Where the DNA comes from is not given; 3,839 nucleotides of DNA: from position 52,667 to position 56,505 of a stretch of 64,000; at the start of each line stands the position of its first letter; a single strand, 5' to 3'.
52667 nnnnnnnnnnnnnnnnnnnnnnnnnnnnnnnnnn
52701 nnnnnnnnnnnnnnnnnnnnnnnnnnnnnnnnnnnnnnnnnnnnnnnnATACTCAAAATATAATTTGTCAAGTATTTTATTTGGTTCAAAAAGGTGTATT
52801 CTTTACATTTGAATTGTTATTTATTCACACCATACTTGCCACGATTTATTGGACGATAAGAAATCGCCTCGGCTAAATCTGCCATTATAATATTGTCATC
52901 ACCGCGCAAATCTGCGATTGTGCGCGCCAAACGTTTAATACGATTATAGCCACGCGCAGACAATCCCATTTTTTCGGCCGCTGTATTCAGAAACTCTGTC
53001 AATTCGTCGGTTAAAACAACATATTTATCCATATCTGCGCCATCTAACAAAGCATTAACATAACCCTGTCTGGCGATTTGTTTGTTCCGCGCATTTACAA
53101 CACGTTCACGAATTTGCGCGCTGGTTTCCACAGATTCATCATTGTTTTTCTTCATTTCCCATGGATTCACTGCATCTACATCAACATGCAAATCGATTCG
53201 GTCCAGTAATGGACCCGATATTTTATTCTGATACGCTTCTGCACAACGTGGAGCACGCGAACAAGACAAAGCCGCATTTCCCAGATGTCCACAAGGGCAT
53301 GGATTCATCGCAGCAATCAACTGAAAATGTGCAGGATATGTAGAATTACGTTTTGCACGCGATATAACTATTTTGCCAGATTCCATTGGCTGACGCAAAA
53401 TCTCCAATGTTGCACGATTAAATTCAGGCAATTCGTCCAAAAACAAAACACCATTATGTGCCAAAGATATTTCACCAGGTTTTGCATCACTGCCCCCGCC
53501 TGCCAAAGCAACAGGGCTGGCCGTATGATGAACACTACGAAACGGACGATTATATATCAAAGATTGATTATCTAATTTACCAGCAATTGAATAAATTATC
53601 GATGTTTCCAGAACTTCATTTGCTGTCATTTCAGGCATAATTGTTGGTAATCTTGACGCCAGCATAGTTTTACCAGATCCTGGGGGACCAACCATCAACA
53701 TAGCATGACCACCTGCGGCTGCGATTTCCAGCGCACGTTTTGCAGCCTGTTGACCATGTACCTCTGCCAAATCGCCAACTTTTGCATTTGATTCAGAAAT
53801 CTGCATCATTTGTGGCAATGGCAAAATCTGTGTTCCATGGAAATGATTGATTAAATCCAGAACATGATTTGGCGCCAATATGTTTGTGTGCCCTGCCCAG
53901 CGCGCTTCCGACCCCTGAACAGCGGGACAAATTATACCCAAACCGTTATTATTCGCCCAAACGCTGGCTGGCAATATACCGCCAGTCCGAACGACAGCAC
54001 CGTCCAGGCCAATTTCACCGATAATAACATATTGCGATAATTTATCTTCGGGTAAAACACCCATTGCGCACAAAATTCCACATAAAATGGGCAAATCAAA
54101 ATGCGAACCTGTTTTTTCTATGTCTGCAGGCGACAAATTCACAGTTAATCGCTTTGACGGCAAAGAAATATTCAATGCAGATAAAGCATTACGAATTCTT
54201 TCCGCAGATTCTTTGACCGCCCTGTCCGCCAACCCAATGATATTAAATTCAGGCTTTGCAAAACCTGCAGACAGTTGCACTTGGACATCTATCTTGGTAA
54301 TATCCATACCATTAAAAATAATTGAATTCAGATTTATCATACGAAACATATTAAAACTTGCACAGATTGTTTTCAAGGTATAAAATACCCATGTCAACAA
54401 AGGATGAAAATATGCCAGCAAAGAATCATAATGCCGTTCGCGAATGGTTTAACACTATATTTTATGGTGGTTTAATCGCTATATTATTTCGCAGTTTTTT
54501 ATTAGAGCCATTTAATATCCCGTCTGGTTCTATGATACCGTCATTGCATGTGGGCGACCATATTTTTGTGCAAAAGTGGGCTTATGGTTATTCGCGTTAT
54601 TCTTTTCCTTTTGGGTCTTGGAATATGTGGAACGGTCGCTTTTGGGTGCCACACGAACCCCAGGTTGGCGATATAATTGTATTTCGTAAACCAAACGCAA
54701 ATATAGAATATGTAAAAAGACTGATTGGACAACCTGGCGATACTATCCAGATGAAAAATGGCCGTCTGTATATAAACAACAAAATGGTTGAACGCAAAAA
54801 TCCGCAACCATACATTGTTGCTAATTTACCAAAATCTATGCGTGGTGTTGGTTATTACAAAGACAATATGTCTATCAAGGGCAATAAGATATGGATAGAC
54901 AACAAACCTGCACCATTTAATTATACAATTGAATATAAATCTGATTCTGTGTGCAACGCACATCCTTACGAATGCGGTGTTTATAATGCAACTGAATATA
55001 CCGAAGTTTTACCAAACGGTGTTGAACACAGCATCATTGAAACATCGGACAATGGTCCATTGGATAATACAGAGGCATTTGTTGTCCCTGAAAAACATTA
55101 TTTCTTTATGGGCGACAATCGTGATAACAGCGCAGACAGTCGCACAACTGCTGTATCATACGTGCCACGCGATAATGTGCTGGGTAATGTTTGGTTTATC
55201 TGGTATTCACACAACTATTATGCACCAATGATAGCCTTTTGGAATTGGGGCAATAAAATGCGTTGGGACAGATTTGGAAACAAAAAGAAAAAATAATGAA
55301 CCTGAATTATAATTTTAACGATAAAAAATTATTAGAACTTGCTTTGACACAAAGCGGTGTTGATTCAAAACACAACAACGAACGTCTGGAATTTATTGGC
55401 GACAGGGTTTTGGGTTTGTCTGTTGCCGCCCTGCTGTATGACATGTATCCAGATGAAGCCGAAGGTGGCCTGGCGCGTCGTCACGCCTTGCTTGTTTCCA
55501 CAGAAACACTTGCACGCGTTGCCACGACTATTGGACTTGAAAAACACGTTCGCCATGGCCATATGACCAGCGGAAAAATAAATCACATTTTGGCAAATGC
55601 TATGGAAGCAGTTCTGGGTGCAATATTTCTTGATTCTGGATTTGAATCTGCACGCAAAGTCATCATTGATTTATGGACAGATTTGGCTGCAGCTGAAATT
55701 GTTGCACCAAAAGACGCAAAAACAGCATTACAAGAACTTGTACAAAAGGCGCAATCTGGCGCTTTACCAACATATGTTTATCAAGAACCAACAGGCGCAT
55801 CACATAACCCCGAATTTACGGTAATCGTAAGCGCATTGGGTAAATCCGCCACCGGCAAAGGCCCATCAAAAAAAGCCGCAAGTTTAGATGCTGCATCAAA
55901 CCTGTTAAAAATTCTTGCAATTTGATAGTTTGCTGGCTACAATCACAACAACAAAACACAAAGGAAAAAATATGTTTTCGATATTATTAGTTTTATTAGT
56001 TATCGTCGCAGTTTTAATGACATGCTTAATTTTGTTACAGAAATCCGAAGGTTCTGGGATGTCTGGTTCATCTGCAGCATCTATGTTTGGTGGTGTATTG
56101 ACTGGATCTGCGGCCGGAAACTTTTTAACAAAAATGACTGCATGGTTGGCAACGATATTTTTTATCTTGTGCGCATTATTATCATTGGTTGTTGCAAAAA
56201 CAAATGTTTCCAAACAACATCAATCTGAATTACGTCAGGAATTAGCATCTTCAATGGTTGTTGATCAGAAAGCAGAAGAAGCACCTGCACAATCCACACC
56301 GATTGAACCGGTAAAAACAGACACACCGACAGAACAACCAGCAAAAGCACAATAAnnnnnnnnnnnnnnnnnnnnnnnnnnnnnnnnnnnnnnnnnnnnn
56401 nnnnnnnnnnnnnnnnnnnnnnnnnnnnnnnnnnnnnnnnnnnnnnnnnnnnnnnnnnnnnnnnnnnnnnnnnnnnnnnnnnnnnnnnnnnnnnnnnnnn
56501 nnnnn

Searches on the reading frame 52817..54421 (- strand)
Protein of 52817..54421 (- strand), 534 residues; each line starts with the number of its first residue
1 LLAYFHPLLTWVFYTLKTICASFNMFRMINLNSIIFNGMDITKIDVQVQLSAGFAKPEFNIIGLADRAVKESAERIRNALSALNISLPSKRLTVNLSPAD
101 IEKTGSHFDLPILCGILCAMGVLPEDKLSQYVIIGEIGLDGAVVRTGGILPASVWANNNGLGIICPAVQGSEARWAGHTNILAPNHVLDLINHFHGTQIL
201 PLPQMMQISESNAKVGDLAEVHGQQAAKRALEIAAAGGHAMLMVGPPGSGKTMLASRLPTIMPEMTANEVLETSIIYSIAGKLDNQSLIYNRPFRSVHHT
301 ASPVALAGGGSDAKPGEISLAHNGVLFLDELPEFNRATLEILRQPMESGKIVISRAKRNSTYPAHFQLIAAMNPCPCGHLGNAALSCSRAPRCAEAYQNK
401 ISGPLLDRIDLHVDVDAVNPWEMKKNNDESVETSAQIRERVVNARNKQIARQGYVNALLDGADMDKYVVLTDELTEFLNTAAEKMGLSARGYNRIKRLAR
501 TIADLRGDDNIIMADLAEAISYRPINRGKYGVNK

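Call 44: search_protein_families(library=pfam, proteins=[window:52817-54421:-], max_evalue=0.001)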
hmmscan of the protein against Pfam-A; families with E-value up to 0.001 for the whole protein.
window:52817-54421:- (534 aa): 8 families
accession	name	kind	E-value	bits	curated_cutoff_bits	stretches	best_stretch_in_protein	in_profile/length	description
PF01078.27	Mg_chelatase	-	1.1e-93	312.8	20.3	1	217-419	1-203/207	Magnesium chelatase, subunit ChlI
PF13541.12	ChlI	-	9.1e-32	109.9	27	1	46-167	1-119/121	Subunit ChlI of Mg-chelatase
PF13335.12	Mg_chelatase_C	-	2.1e-27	96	26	1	432-523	2-94/94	Magnesium chelatase, subunit ChlI C-terminal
PF07728.20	AAA_5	-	1.2e-09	38.8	22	1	241-376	2-125/139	AAA domain (dynein-related subfamily)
PF00493.29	MCM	-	1.1e-07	31.7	23.3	1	314-375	113-174/224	MCM P-loop domain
PF00158.32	Sigma54_activat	-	7.1e-06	26.2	20.2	1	227-373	11-142/168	Sigma-54 interaction domain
PF05496.18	RuvB_N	-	3.7e-05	24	27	0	218-259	6-54/159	Holliday junction DNA helicase RuvB P-loop domain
PF00004.35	AAA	-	0.00024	22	21.2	0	241-337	1-72/131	ATPase family associated with various cellular activities (AAA)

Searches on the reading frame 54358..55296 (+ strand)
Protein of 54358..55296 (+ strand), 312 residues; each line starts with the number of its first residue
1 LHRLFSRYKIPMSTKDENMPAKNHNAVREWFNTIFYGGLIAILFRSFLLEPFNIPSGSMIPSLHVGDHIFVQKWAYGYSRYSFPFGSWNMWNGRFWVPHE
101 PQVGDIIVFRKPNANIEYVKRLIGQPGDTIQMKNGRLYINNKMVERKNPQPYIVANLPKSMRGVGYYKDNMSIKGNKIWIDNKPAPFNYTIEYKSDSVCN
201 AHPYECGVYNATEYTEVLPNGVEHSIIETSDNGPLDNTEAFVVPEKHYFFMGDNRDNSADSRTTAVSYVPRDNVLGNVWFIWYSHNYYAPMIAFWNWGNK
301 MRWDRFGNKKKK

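Call 45: search_protein_families(library=pfam, proteins=[window:54358-55296:+], max_evalue=0.001)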
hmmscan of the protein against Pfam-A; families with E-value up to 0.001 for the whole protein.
window:54358-55296:+ (312 aa): 1 family
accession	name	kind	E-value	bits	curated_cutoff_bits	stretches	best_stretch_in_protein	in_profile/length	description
PF10502.14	Peptidase_S26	-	4e-48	164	22.9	2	28-151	2-102/168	Signal peptidase, peptidase S26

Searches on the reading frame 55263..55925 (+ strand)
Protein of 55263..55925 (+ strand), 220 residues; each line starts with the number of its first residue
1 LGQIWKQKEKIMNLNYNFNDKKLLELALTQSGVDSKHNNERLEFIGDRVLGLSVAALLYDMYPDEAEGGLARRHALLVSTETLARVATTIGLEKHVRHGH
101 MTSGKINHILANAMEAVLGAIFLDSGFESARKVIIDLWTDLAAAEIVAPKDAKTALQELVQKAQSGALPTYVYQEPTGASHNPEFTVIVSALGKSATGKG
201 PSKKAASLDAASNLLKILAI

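Call 45: search_protein_families(library=pfam, proteins=[window:55263-55925:+], max_evalue=0.001)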
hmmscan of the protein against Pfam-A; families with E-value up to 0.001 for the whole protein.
window:55263-55925:+ (220 aa): 4 families
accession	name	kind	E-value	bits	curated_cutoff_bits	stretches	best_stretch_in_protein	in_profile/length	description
PF14622.11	Ribonucleas_3_3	-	7.3e-27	94.5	35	1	20-135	1-121/128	Ribonuclease-III-like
PF00636.31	Ribonuclease_3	-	1.8e-19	70.9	27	1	40-126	1-102/102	Ribonuclease III domain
PF00035.32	dsrm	-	2.1e-09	38.2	23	1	152-218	1-66/66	Double-stranded RNA binding motif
PF22935.1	RM44_endonuclase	-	3.9e-07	30.7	27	1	25-121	45-139/139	Large ribosomal subunit protein mL44, endonuclease domain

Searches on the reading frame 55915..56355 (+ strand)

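Call 45: search_protein_families(library=pfam, proteins=[window:55915-56355:+], max_evalue=0.001)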
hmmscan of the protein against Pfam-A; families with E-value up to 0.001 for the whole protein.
window:55915-56355:+ (146 aa): 2 families
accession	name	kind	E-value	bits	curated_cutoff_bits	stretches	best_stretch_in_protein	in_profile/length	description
PF03840.19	SecG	-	7.5e-18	64.8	29.2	1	23-91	1-69/70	Preprotein translocase SecG subunit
PF13520.12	AA_permease_2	-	0.00023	20.7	27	1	19-99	321-379/427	Amino acid permease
